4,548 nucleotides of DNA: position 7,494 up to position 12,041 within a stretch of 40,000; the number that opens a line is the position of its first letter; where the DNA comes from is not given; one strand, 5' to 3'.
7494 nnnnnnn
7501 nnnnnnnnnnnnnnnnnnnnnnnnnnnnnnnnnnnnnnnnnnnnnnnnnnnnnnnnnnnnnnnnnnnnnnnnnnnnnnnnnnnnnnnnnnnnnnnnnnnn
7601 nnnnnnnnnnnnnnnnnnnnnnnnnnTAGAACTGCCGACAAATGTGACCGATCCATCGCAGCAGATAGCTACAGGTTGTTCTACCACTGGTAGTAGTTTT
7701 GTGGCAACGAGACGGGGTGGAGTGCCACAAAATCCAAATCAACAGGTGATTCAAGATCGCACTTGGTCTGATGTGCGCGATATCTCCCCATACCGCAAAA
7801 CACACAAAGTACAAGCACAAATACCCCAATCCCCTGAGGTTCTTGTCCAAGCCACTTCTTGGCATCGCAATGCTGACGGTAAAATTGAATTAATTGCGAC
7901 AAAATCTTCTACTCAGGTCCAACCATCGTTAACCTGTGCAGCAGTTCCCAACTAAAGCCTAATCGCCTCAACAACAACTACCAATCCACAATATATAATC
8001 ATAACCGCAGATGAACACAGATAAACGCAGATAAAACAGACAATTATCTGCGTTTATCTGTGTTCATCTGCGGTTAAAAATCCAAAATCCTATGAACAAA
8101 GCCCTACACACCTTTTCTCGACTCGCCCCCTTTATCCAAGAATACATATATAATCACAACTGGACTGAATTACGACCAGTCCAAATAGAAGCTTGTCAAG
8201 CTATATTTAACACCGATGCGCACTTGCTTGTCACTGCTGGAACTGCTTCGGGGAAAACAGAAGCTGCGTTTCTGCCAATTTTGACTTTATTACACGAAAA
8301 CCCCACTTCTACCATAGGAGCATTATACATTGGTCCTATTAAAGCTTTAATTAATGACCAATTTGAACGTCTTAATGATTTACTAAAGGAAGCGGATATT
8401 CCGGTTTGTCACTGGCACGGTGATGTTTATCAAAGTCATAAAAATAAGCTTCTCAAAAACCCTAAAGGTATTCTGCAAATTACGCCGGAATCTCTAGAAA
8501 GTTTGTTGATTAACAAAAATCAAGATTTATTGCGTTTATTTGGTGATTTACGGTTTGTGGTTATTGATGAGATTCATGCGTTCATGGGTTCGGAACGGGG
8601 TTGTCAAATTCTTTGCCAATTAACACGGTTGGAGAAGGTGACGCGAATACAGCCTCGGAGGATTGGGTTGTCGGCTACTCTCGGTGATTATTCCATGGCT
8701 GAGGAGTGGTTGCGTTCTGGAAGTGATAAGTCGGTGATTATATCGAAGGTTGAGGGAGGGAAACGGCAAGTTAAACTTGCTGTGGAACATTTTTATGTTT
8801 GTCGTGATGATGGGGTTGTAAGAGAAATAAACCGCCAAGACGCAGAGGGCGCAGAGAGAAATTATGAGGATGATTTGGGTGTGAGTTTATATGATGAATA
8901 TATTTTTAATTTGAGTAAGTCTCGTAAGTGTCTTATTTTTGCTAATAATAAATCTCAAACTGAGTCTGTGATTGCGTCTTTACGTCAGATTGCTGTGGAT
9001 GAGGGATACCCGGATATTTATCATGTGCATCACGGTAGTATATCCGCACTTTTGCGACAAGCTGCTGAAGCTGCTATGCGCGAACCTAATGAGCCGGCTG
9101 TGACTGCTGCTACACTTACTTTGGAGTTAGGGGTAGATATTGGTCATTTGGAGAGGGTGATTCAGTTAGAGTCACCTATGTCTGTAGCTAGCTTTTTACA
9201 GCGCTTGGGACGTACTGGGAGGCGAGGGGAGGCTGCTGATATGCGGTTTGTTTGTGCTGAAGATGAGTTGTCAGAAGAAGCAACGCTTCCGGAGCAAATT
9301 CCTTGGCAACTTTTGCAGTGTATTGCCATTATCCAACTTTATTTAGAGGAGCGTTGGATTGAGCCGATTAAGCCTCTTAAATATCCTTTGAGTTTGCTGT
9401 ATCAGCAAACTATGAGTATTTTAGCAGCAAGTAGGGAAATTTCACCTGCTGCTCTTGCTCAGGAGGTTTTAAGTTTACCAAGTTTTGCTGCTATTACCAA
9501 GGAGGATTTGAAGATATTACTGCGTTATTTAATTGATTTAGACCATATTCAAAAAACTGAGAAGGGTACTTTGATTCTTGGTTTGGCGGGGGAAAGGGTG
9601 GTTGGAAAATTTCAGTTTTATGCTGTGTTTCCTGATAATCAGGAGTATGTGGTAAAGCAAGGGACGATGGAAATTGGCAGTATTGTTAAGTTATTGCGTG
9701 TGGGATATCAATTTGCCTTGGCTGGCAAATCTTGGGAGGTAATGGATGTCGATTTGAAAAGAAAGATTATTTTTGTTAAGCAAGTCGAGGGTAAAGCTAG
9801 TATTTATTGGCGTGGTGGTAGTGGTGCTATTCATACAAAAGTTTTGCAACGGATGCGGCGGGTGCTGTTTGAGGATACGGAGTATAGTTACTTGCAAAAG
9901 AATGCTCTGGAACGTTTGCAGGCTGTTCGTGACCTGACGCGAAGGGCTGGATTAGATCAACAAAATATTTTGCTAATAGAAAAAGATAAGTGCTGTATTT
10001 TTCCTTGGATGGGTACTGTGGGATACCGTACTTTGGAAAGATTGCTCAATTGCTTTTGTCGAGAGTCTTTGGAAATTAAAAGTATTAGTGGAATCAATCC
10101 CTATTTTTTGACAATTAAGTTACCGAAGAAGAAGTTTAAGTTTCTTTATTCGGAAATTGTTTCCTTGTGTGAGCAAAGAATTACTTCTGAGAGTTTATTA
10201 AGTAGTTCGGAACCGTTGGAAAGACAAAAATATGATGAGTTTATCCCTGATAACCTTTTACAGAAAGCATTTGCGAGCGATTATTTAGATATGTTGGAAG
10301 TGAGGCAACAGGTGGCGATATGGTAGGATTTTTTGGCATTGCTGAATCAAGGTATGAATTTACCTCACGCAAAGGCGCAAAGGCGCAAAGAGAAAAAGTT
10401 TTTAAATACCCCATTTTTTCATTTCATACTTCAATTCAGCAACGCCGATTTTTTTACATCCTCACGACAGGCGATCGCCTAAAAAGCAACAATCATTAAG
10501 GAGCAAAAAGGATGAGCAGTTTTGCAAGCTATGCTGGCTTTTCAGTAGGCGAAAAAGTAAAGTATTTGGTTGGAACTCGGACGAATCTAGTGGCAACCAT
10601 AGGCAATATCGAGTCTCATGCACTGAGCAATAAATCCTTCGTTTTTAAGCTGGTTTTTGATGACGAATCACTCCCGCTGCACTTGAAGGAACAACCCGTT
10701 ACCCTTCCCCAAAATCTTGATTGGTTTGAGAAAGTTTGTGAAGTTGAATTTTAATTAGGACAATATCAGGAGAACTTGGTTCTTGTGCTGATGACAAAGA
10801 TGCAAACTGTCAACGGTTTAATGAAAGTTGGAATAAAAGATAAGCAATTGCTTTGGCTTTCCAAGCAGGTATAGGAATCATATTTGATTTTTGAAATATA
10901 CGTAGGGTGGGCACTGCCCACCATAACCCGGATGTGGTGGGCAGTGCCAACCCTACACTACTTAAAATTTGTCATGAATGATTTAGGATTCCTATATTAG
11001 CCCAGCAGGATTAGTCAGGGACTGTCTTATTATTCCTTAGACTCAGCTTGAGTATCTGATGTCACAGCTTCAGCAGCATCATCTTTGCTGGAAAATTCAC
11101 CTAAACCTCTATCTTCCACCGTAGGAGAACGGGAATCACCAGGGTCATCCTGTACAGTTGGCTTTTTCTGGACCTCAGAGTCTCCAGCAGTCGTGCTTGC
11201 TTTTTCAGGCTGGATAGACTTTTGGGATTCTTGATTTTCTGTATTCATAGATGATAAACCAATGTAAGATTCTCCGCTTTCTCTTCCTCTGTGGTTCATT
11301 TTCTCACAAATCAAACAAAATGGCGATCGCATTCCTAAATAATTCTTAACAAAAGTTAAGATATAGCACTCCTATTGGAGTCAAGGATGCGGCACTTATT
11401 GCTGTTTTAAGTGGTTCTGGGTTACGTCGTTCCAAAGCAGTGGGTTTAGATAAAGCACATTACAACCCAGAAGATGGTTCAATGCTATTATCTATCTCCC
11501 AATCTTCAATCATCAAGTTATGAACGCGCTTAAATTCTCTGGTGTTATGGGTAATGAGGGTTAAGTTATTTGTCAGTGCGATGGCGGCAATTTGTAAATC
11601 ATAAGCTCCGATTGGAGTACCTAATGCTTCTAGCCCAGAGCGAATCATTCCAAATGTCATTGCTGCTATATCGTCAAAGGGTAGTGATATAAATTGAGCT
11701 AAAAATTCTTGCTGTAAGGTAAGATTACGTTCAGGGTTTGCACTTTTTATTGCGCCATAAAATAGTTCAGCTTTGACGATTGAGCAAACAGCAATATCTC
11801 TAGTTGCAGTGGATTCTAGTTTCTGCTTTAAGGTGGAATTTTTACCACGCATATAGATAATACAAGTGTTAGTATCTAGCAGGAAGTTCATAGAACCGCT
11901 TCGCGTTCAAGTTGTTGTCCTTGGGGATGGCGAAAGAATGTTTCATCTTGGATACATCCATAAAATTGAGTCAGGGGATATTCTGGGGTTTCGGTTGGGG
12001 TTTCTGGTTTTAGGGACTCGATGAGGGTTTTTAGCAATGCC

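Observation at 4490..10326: Shango-like three-gene set with an atypical TerB component, split by a 0.9-kb insertion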

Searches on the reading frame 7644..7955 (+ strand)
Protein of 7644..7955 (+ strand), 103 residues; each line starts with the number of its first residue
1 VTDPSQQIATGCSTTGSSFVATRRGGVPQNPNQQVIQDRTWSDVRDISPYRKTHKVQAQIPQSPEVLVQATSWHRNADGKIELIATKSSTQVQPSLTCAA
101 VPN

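Call 12: search_protein_families(library=ncbifam, proteins=[window:7644-7955:+], max_evalue=0.1)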
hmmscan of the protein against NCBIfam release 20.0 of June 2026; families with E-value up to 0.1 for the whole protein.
window:7644-7955:+ (103 aa): 0 families

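Call 49: search_protein_families(library=pfam, proteins=[window:7644-7955:+], max_evalue=10)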
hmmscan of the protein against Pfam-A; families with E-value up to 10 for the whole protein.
window:7644-7955:+ (103 aa): 0 families

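Call 69: find_homologous_proteins(query=window:7644-7955:+, max_evalue=0.001)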
Query window:7644-7955:+ (103 aa): 26 proteins with E <= 0.001 among 29 candidates.
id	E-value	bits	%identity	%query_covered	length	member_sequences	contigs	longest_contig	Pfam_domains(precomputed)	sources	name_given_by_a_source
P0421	1.3e-40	155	74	99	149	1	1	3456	-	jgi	jgi:large exoprotein involved in heme utilization and adhesion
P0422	4.3e-40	153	75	98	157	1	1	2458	-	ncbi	ncbi:MAG: S-layer family protein, partial [Nostoc sp.]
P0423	1.1e-38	149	74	98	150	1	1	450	-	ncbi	ncbi:MAG: hypothetical protein ACYT04_72735, partial [Nostoc sp.]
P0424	3.1e-38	148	71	98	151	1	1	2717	-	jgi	-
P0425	6.7e-38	146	72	97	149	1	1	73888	-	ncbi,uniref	ncbi:MAG: S-layer family protein [Nostoc sp.]|uniref:S-layer family protein n=1 Tax=Nostoc sp. TaxID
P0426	6.6e-37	143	71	98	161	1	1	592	-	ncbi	ncbi:MAG: filamentous hemagglutinin, partial [Nostoc sp.]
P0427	3.0e-34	135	65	99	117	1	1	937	-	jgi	jgi:large exoprotein involved in heme utilization and adhesion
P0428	3.6e-34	135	61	99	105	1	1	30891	-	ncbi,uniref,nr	uniref:S-layer family protein n=1 Tax=Nostoc sp. CMAA1605 TaxID=2055159 RepID=UPI002E32E1E1|nr:S-lay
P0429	1.7e-30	123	67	84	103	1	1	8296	-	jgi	jgi:large exoprotein involved in heme utilization and adhesion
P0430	6.9e-28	114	70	79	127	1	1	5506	-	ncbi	-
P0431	3.9e-25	106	73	68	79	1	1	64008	-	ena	-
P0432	6.2e-25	105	64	80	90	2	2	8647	-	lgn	-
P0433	1.7e-24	104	55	94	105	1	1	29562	-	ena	-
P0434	5.7e-24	102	78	63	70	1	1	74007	-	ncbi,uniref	ncbi:MAG: hypothetical protein V7K41_24260 [Nostoc sp.]|uniref:hypothetical protein n=1 Tax=Nostoc s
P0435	3.0e-22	96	65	66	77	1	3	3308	-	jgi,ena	jgi:large exoprotein involved in heme utilization and adhesion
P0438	2.8e-20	90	77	59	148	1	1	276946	PF05860.20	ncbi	ncbi:MAG: hypothetical protein V7K62_12540 [Nostoc sp.]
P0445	4.8e-12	64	54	66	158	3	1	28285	PF05860.20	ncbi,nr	ncbi:hypothetical protein CK516_07505 [Nostoc sp. 'Peltigera malacea cyanobiont' DB3992]|nr:hypothet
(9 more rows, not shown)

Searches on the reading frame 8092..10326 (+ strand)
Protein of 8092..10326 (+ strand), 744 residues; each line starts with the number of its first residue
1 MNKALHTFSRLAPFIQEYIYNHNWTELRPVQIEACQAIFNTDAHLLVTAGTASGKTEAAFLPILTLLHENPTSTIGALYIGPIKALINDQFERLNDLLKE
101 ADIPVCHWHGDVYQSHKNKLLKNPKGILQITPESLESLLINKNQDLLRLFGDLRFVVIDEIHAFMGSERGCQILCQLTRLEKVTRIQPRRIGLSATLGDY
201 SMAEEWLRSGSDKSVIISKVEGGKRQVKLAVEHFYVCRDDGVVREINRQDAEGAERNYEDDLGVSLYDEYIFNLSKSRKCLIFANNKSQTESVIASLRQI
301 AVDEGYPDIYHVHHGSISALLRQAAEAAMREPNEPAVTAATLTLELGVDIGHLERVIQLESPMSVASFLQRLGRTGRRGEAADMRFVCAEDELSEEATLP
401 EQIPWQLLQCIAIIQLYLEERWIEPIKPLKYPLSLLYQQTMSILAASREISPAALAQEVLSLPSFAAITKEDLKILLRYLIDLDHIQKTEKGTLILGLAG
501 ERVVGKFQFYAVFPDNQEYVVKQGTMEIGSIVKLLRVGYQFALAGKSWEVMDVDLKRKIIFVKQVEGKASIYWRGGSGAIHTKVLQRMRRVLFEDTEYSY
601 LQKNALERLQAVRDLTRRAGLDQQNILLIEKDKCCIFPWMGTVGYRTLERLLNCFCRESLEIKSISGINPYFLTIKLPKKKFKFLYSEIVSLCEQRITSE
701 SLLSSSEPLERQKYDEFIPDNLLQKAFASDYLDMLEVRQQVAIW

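Call 7: search_protein_families(library=pfam, proteins=[window:8092-10326:+], max_evalue=0.1)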
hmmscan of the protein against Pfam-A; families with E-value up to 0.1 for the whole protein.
window:8092-10326:+ (744 aa): 5 families
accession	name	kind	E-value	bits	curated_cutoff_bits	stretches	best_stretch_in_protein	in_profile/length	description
PF00270.35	DEAD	-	2.9e-29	102.4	26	1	28-198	1-161/167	DEAD/DEAH box helicase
PF00271.37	Helicase_C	-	1.6e-14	54.5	23.5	1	271-379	10-110/110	Helicase conserved C-terminal domain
PF04851.21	ResIII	-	4.3e-09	36.9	22.5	1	26-197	3-162/164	Type III restriction enzyme, res subunit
PF19306.5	WH_Lhr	-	1.5e-07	31.4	27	1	419-569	4-165/168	Large helicase-related protein, winged helix domain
PF22590.2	Cas3-like_C_2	-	0.00093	19.9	27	1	277-378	2-104/106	CRISPR-associated nuclease/helicase Cas3, C-terminal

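Call 8: search_protein_families(library=padloc, proteins=[window:8092-10326:+], max_evalue=0.1)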
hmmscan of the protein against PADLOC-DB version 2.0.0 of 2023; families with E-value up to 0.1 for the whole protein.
window:8092-10326:+ (744 aa): 70 families (the best 25 are shown)
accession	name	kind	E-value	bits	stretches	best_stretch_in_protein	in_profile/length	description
PDLC03960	SngC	-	3.4e-249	827.4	1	7-738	5-714/720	-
PDLC02503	BrxHI|BrxHII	-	2.7e-135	450.4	1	6-734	3-681/698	BrxHI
PDLC02501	BrxHI|BrxHII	-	8.1e-74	247.2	2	8-217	4-215/925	BrxHI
PDLC02897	DpdJ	-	1.4e-30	103.9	1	44-480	116-539/1570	DpdJ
PDLC00037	DruE3|DruE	-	3.1e-25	86.2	2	31-208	106-310/2055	SNF2 family N-terminal domain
PDLC00035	DruE3|DruE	-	4.1e-22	75.8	2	31-208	107-310/1460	SNF2 family N-terminal domain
PDLC02896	DpdJ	-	4.7e-22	75.6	3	118-199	330-414/1487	DpdJ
PDLC00036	DruE3|DruE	-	3.5e-21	72.1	2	31-266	97-342/2023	SNF2 family N-terminal domain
PDLC00192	HamB1|HamB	-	2.1e-20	70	1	14-213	255-450/1104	DEAD-box helicase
PDLC03928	PsyrT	-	2.2e-17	60.6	2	279-392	243-350/689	-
PDLC01761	Cas3b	-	2.5e-16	57.6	2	23-124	216-306/705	-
PDLC00013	DruE1|DruE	-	1.1e-14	51.4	2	31-102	96-175/1776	SNF2 family N-terminal domain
PDLC01252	Cas3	-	4.1e-14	50.7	1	45-383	2-293/324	CAS-I; effector_G3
PDLC00188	HamB1|HamB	-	6.9e-14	48.9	2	24-227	240-439/1037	DEAD-box helicase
PDLC00015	DruE2|DruE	-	2.3e-13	46.8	2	337-382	1173-1218/1887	SNF2 family N-terminal domain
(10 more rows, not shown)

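Call 12: search_protein_families(library=ncbifam, proteins=[window:8092-10326:+], max_evalue=0.1)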
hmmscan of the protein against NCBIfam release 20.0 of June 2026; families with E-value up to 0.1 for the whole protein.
window:8092-10326:+ (744 aa): 32 families (the best 25 are shown)
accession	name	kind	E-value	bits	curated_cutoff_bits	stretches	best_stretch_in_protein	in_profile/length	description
TIGR04121.1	DEXH_lig_assoc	equivalog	1.3e-68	231.5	850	1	15-631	3-598/804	ligase-associated DNA damage response DEXH box helicase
NF010338.0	PRK13767.1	equivalog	1.1e-54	186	849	1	8-480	16-473/877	ATP-dependent helicase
NF007284.0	PRK09751.1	equivalog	5.7e-35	119.9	1496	2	30-299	33-314/1538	ATP-dependent helicase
TIGR03817.1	DECH_helic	hypoth_equivalog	2.8e-31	108.5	874.1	1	31-393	41-388/742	helicase/secretion neighborhood putative DEAH-box helicase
NF041067.1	DpdJ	equivalog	3.4e-19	68.1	800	3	24-93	147-224/1482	protein DpdJ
NF002654.0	PRK02362.1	equivalog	6.7e-18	64.4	887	1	14-209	11-193/739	ATP-dependent DNA helicase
NF040935.1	helicase_Hel308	equivalog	2e-15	56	1200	1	16-295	16-265/704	ATP-dependent DNA helicase Hel308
NF001308.0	PRK00254.1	equivalog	8.9e-14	50.6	1216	1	15-235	12-209/720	ATP-dependent DNA helicase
NF008744.0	PRK11776.1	equivalog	8.1e-12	44.4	524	2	272-398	237-356/460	ATP-dependent RNA helicase DbpA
NF053631.1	RNA_helic_CshA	equivalog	1.5e-11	43.8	646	2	14-161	9-150/434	degradosome RNA helicase CshA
NF053711.1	RNA_heli_RhlE1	exception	4.9e-11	42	750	2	274-397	241-357/434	RNA helicase RhlE1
TIGR00614.1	recQ_fam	subfamily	5.1e-11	42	219.8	2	269-386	218-328/470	RecQ family ATP-dependent DNA helicase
NF002251.0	PRK01172.1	equivalog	1.5e-10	40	891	1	20-219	16-197/674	ATP-dependent DNA helicase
NF010337.0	PRK13766.1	equivalog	2.8e-10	39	610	1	15-166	5-146/781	Hef nuclease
TIGR02621.3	cas3_GSU0051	exception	3.2e-10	39.5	400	1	156-391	171-387/854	type I-G CRISPR-associated helicase/endonuclease Cas3g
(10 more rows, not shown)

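Call 30: find_homologous_proteins(query=window:8092-10326:+, max_evalue=1e-10)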
Query window:8092-10326:+ (744 aa): 8000 proteins with E <= 1e-10 among 8000 candidates; the best 120 are listed.
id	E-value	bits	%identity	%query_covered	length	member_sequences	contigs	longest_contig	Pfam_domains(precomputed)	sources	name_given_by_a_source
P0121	0.0e+0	1676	100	100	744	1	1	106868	PF00270.36,PF00271.38,PF19306.6,PF04851.22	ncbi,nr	ncbi:MAG: DEAD/DEAH box helicase [Stigonema ocellatum SAG 48.90 = DSM 106950]|nr:DEAD/DEAH box helic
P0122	0.0e+0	1457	85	100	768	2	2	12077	PF00270.36,PF00271.38,PF19306.6,PF04851.22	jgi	-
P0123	0.0e+0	1420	85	99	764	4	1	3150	PF00270.36,PF00271.38,PF19306.6,PF04851.22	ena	-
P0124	0.0e+0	1417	83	99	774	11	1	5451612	PF00270.36,PF00271.38,PF19306.6,PF04851.22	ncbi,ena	-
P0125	0.0e+0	1350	81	100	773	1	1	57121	PF00270.36,PF00271.38,PF19306.6,PF04851.22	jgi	jgi:ATP-dependent Lhr-like helicase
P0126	0.0e+0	1334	80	99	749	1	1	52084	PF00270.36,PF00271.38,PF19306.6,PF04851.22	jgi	jgi:ATP-dependent helicase Lhr and Lhr-like helicase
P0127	0.0e+0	1328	80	99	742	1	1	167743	PF00270.36,PF00271.38,PF04851.22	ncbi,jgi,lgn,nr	ncbi:MAG: DEAD/DEAH box helicase [Brasilonema angustatum HA4187-MV1]|jgi:ATP-dependent Lhr-like heli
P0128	0.0e+0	1328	78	100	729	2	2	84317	PF00270.36,PF00271.38,PF19306.6,PF04851.22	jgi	jgi:ATP-dependent Lhr-like helicase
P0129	0.0e+0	1326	80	99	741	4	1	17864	PF00270.36,PF00271.38,PF19306.6,PF04851.22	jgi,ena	-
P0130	0.0e+0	1326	79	99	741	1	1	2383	PF00270.36,PF00271.38,PF19306.6,PF04851.22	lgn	-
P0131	0.0e+0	1325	80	99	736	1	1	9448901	PF00270.36,PF00271.38,PF19306.6,PF04851.22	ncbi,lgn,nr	ncbi:DEAD/DEAH box helicase domain-containing protein [Kalymmatonema gypsitolerans NIES-4073]|nr:DEA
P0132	0.0e+0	1324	79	99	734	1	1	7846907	PF00270.36,PF00271.38,PF19306.6,PF04851.22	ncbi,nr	ncbi:ATP-dependent helicase [Nostocales cyanobacterium HT-58-2]|nr:ATP-dependent helicase [Nostocale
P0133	0.0e+0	1321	79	99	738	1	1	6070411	PF00270.36,PF00271.38,PF19306.6,PF04851.22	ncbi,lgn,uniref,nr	ncbi:DEAD/DEAH box helicase [Mastigocladopsis repens]|uniref:DEAD/DEAH box helicase n=1 Tax=Mastigoc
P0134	0.0e+0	1319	79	99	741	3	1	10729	PF00270.36,PF00271.38,PF19306.6,PF04851.22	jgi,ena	jgi:ATP-dependent Lhr-like helicase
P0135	0.0e+0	1318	79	99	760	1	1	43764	PF00270.36,PF00271.38,PF19306.6,PF04851.22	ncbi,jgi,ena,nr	ncbi:MAG: DEAD/DEAH box helicase [Iphinoe sp. HA4291-MV1]|jgi:ATP-dependent Lhr-like helicase|nr:DEA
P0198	0.0e+0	1240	75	99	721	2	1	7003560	PF00270.36,PF00271.38,PF04851.22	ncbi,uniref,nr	ncbi:Lhr-like helicase [Cylindrospermum stagnale PCC 7417]|uniref:Lhr-like helicase n=1 Tax=Cylindro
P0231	0.0e+0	1228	75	99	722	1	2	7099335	PF00270.36,PF00271.38,PF19306.6,PF04851.22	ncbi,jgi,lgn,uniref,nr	ncbi:MAG: DEAD/DEAH box helicase [Mojavia pulchra JT2-VF2]|jgi:ATP-dependent Lhr-like helicase|unire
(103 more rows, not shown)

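Call 31: find_encoding_contigs(protein=P0198, flank=8000, max_places=3)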
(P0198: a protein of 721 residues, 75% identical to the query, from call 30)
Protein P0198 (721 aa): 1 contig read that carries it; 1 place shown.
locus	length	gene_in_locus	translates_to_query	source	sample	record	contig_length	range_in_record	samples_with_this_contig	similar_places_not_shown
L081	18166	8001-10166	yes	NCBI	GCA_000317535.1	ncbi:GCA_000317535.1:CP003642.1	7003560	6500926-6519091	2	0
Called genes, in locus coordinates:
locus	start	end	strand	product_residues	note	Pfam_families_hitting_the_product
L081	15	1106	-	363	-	PF17914:HopA1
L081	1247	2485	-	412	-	PF01636:APH, PF01633:Choline_kinase (faint)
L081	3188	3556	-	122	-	PF03647:Tmemb_14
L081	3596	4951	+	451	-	PF05673:DUF815, PF13191:AAA_16 (weak), PF20720:nSTAND3 (weak), PF00004:AAA (weak)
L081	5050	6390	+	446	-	PF13863:DUF4200 (faint), PF10473:CENP-F_leu_zip (faint), PF24161:CCDC39 (faint), PF15615:TerB_C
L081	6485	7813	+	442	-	PF10923:BrxC_BrxD, PF13191:AAA_16 (weak)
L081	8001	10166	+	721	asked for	PF04851:ResIII, PF00270:DEAD, PF00271:Helicase_C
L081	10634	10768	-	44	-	-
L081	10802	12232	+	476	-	PF01494:FAD_binding_3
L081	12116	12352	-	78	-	-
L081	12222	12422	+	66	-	-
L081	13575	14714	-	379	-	PF04471:Mrr_cat, PF02374:ArsA_ATPase (weak), PF10609:ParA, PF13614:AAA_31, PF01656:CbiA, PF06564:CBP_BcsQ (weak), PF09140:MipZ (weak)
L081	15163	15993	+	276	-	PF00149:Metallophos, PF12850:Metallophos_2 (weak)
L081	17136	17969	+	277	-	PF00149:Metallophos, PF12850:Metallophos_2 (faint)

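Call 32: find_encoding_contigs(protein=P0231, flank=8000, max_places=3)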
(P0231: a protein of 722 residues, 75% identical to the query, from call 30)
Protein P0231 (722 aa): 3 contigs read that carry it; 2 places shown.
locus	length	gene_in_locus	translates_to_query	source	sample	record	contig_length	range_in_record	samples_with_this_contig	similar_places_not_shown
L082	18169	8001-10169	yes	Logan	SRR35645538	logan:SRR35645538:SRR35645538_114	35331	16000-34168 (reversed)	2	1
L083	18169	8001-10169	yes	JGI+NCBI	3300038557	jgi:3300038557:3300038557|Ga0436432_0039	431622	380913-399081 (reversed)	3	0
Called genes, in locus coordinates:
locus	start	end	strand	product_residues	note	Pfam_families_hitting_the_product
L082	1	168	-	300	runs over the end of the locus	PF01040:UbiA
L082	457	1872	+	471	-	PF00425:Chorismate_bind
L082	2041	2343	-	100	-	PF02604:PhdYeFM_antitox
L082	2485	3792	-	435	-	PF00171:Aldedh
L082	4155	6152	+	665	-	PF01435:Peptidase_M48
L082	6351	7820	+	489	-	PF00171:Aldedh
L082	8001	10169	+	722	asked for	PF04851:ResIII, PF00270:DEAD, PF00271:Helicase_C, PF19306:WHD_Lhr (faint)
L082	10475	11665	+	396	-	PF07690:MFS_1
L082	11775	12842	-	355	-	PF18737:HEPN_MAE_28990, PF18735:HEPN_RiboL-PSP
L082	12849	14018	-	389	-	PF03235:GmrSD_N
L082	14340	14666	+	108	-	-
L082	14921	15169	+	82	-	-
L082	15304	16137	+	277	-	PF00149:Metallophos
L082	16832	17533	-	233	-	-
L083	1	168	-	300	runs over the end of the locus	PF01040:UbiA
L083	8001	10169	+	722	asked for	PF04851:ResIII, PF00270:DEAD, PF00271:Helicase_C, PF19306:WHD_Lhr (faint)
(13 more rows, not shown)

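Call 97: find_encoding_contigs(protein=P0121, flank=9000, max_places=2)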
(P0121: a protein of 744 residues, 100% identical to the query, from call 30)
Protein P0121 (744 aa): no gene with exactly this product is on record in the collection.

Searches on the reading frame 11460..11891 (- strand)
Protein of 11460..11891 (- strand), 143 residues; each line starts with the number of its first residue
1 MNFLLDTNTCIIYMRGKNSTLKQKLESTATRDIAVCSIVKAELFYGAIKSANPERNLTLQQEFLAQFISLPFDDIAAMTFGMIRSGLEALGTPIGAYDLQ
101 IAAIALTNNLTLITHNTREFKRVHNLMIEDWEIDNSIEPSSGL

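Call 25: search_protein_families(library=pfam, proteins=[window:11460-11891:-], max_evalue=0.01)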
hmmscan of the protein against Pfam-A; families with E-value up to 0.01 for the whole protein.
window:11460-11891:- (143 aa): 1 family
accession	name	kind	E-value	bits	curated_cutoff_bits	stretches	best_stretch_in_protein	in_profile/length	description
PF01850.27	PIN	-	1.3e-14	55.3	23.6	1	4-123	2-117/120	PIN domain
